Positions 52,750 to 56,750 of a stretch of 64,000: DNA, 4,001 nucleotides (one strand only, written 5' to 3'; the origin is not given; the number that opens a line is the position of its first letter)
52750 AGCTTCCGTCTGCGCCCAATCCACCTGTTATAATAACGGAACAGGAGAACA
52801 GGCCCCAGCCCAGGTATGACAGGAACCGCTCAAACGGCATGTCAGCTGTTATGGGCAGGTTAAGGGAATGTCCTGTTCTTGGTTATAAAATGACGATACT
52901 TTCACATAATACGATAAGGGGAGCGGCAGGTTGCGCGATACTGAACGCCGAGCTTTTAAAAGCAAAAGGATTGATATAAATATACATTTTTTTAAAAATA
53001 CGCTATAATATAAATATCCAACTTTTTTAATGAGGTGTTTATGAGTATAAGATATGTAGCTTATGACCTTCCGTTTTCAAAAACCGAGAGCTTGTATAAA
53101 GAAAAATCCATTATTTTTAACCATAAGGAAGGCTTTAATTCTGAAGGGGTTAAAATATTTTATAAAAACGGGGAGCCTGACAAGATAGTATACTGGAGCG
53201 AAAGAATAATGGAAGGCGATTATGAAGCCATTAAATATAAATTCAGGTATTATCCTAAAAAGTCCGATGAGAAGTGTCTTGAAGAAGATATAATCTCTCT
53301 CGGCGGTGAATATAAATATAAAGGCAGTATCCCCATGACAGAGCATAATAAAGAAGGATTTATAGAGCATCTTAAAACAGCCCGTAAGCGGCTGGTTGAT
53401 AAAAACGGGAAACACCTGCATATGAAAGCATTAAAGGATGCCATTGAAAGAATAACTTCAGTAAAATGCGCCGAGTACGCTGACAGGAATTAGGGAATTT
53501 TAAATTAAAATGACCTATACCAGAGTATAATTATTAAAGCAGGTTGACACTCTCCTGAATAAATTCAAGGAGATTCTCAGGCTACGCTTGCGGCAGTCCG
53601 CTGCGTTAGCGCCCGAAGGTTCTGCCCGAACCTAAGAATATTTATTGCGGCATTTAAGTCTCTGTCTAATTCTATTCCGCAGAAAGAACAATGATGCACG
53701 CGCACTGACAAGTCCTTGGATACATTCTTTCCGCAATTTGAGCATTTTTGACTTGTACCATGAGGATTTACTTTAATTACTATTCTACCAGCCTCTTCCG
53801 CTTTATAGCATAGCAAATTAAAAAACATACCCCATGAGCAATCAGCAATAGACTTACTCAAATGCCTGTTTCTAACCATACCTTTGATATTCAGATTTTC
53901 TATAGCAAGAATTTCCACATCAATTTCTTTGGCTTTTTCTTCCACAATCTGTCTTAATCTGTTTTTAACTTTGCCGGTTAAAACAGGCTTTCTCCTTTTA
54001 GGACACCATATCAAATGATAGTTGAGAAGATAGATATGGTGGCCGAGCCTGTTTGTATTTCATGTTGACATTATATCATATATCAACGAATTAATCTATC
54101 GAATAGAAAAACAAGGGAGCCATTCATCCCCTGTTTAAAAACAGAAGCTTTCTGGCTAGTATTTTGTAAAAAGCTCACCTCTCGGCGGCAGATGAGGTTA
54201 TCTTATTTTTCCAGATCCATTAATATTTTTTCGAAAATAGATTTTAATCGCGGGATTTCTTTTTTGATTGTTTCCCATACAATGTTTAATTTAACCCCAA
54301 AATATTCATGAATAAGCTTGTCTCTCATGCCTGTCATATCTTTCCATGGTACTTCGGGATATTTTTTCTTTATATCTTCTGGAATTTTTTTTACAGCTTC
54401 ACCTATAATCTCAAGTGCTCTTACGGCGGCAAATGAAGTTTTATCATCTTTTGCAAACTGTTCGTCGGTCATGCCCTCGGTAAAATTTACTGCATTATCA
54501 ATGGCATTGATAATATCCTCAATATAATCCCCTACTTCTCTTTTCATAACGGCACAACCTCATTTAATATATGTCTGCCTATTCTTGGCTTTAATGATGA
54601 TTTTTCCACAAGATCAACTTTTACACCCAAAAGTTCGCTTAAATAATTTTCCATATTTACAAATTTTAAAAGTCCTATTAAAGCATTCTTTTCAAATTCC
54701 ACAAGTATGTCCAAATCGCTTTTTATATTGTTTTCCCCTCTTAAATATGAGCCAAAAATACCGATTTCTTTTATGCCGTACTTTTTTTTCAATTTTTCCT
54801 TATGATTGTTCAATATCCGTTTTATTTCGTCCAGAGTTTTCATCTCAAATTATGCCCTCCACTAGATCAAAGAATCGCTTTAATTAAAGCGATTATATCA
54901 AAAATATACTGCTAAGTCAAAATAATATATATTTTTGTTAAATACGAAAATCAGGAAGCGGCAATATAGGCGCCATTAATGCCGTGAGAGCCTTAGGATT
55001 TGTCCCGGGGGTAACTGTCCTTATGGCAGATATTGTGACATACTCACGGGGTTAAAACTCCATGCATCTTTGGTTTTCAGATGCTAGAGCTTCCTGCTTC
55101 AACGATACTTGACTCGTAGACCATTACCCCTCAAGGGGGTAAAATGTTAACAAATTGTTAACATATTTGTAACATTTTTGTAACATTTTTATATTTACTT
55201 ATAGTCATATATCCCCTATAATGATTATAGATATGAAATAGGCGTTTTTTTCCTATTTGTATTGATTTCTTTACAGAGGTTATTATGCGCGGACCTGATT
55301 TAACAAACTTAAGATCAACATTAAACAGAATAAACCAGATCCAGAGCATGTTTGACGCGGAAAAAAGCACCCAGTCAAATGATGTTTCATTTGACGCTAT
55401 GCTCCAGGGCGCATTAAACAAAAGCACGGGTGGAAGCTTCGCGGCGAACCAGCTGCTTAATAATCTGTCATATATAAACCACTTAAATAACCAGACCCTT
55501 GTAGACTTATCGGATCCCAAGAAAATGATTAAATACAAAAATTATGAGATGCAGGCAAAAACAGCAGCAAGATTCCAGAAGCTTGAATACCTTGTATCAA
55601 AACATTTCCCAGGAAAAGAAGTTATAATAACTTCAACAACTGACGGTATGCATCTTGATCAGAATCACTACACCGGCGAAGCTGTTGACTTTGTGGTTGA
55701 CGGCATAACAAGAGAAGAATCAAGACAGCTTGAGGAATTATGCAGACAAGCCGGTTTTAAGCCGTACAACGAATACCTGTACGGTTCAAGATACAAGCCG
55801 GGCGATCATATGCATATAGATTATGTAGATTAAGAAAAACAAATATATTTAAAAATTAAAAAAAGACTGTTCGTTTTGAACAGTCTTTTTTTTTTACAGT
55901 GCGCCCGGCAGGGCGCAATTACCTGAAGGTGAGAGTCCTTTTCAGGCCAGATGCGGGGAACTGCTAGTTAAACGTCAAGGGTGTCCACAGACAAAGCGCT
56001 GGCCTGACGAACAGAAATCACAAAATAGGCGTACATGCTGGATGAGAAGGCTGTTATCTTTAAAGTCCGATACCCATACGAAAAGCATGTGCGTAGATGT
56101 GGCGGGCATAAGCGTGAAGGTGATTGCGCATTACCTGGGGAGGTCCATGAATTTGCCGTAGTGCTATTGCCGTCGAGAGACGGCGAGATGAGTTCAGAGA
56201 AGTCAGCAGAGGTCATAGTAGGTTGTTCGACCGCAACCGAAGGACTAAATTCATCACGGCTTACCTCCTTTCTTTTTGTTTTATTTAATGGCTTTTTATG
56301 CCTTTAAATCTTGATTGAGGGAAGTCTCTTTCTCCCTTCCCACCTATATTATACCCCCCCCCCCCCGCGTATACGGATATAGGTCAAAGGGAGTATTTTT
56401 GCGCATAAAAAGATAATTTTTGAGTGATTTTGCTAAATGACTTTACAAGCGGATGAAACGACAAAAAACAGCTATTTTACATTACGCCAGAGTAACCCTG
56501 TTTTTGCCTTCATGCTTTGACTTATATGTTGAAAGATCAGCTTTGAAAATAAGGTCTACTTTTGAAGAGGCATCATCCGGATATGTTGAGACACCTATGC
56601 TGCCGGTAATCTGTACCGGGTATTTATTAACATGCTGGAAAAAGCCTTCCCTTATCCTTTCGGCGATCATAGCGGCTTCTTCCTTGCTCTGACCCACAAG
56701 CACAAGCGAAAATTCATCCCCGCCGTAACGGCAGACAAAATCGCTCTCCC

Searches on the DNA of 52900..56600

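Call 46: search_rna_families(source=window, start=52900, end=56600, threshold=evalue, max_evalue=0.1)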
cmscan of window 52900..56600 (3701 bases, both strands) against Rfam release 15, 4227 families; matches with E-value up to 0.1: 3.
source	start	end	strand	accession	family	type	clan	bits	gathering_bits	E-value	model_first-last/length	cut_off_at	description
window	55957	56129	+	RF02001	group-II-D1D4-3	Intron;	CL00102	92.1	32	1.6e-18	1-170/170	no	Group II catalytic intron D1-D4-3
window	56164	56245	+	RF01998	group-II-D1D4-1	Intron;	CL00102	70.6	35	6.9e-12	1-84/84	no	Group II catalytic intron D1-D4-1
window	55856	55973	-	RF00506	Thr_leader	Cis-reg; leader;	-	25.8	55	0.077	1-118/118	no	Threonine operon leader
